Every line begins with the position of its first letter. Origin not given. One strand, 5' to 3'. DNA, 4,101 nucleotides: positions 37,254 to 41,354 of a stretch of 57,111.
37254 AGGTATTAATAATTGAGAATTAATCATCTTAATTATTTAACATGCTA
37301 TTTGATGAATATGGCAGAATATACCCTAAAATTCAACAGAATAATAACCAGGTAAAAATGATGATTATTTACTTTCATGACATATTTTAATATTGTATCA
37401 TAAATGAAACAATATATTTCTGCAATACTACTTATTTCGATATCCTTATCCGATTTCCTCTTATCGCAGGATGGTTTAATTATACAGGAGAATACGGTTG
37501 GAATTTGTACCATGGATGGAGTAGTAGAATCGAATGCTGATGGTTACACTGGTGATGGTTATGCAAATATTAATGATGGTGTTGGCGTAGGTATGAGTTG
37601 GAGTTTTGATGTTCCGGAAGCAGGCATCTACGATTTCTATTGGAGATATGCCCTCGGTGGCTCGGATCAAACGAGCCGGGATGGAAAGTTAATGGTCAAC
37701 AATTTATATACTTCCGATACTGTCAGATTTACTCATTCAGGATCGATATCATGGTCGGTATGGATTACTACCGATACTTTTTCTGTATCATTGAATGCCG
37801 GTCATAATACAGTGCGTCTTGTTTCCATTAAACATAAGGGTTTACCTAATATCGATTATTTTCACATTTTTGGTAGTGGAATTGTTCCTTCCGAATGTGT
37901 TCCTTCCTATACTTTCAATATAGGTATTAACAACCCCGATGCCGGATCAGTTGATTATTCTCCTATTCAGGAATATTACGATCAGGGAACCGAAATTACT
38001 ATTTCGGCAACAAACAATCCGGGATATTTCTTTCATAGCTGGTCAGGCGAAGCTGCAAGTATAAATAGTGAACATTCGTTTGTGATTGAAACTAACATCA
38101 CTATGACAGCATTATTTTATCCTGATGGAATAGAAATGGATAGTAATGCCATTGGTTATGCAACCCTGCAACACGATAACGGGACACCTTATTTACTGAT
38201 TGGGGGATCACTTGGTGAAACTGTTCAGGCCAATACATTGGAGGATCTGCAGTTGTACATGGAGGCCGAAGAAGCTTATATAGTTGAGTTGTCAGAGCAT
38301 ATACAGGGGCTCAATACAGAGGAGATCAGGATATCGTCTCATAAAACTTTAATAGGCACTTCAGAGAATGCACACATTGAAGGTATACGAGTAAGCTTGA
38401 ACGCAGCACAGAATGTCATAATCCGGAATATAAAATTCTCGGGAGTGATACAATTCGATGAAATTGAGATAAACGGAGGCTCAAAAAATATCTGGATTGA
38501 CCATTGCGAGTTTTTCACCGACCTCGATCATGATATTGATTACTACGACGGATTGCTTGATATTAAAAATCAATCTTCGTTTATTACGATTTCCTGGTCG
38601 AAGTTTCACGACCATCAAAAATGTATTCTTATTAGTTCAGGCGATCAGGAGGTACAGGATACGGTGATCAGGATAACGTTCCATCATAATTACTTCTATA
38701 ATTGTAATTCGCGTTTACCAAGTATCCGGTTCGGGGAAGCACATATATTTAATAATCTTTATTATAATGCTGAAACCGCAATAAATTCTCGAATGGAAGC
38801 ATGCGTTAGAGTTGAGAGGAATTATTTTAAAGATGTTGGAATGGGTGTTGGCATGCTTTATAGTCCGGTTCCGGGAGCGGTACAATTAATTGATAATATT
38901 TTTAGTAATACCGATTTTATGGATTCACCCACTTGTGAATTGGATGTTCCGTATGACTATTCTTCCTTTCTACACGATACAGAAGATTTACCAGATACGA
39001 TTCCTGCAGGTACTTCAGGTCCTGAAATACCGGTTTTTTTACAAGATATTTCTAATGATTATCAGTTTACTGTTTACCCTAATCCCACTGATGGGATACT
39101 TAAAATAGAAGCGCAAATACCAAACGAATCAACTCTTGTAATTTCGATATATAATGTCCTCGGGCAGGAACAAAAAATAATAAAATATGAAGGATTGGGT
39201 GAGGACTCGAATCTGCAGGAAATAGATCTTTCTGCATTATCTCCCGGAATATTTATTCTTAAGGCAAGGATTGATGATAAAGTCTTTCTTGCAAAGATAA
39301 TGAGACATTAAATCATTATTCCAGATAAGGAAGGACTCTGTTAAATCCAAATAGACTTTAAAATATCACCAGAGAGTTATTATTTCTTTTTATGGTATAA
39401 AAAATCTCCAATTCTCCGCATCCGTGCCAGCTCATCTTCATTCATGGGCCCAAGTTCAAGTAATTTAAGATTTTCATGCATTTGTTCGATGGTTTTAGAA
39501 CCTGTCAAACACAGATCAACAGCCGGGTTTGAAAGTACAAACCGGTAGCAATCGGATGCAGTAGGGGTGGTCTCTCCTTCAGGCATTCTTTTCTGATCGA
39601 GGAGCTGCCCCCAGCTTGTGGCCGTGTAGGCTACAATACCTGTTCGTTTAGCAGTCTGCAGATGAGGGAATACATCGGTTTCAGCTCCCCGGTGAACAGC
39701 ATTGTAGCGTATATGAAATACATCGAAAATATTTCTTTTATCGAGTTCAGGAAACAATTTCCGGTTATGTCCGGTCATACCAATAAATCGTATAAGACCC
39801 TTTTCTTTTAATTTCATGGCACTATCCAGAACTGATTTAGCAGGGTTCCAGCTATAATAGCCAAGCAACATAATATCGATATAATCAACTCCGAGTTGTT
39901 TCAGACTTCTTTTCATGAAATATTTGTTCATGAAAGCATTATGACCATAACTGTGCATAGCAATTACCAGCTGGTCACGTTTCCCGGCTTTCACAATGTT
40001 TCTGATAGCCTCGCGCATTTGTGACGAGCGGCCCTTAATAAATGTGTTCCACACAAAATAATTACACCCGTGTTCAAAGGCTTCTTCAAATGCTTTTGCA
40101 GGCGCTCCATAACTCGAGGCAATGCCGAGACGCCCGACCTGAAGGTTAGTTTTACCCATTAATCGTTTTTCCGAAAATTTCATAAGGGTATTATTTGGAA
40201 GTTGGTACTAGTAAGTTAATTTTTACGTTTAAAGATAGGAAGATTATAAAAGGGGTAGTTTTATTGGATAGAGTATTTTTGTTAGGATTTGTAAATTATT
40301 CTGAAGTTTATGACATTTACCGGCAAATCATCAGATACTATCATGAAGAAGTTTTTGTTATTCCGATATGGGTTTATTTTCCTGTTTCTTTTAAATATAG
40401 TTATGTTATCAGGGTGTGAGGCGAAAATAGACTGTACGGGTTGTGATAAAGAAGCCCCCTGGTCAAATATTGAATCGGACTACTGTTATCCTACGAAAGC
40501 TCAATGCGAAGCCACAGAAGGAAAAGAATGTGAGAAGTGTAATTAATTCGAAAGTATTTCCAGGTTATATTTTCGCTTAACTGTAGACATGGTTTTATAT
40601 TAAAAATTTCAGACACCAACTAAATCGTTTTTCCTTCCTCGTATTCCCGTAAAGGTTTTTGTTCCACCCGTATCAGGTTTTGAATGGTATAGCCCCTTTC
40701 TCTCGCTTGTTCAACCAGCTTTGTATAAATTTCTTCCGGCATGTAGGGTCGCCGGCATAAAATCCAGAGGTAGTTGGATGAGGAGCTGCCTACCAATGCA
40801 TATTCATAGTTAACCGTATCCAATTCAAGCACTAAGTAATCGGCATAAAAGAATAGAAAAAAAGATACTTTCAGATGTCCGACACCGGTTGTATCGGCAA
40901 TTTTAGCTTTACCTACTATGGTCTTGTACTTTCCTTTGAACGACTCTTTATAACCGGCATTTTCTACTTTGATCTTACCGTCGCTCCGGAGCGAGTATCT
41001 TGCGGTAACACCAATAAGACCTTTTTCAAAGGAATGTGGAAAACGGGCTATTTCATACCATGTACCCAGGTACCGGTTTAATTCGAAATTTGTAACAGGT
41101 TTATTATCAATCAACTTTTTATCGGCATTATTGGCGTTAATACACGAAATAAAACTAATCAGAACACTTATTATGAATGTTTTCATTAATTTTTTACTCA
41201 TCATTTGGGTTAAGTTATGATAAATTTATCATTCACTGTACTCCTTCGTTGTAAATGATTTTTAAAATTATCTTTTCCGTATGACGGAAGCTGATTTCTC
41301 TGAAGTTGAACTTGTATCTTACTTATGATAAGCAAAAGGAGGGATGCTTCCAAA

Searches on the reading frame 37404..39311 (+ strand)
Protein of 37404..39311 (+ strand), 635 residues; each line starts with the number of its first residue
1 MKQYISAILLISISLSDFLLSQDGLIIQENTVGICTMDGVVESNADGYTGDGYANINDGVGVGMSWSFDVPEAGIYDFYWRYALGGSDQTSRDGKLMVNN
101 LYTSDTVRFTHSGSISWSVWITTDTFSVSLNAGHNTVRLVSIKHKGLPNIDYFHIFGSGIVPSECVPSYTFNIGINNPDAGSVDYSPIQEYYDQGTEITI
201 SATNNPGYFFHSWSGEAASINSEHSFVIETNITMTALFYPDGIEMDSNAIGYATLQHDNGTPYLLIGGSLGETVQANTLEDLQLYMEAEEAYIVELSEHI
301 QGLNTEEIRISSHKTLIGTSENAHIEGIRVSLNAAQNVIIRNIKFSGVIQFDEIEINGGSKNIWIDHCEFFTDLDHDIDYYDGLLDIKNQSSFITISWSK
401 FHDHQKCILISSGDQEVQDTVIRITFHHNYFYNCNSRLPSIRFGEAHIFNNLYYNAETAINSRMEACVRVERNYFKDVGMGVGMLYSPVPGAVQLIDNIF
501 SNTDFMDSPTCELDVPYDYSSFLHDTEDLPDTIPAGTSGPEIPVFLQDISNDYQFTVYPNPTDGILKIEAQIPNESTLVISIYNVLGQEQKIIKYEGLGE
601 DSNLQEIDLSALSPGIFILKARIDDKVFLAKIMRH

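Call 26: search_protein_families(library=pfam, proteins=[window:37404-39311:+], max_evalue=0.01)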
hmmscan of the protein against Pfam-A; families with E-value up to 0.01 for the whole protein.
window:37404-39311:+ (635 aa): 6 families
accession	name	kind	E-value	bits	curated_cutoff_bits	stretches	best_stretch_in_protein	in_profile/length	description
PF00544.25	Pectate_lyase_4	-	5.4e-33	114.8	24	1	305-475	28-211/211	Pectate lyase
PF18962.6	Por_Secre_tail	-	7.8e-12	45.8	27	1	557-632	1-73/75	Secretion system C-terminal sorting domain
PF18998.6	Flg_new_2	-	6.4e-09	36.1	23.6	1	175-239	5-70/73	Divergent InlB B-repeat domain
PF03422.21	CBM_6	-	0.00061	20.5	28.9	1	37-155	8-123/125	Carbohydrate binding module (family 6)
PF16990.11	CBM_35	-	0.0049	17.6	28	0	41-153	15-116/121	Carbohydrate binding module (family 35)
PF25275.1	Golvesin_C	-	0.0087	16.6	31.6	0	42-139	20-113/132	Golvesin C-terminal domain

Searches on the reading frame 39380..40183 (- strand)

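Call 26: search_protein_families(library=pfam, proteins=[window:39380-40183:-], max_evalue=0.01)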
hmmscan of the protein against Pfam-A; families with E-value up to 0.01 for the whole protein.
window:39380-40183:- (267 aa): 1 family
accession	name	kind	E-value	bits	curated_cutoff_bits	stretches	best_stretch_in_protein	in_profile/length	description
PF00248.27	Aldo_ket_red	-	1.2e-17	64.4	24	2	30-199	23-202/291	Aldo/keto reductase family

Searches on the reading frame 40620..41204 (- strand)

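Call 8: search_protein_families(library=pfam, proteins=[window:40620-41204:-])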
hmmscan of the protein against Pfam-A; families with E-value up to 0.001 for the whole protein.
window:40620-41204:- (194 aa): 2 families
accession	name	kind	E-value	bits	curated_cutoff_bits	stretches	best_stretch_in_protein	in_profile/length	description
PF08212.18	Lipocalin_2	-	7.7e-45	152.9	24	1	41-182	2-146/146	Lipocalin-like domain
PF00061.29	Lipocalin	-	2.3e-07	31.6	23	1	47-183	2-144/145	Lipocalin / cytosolic fatty-acid binding protein family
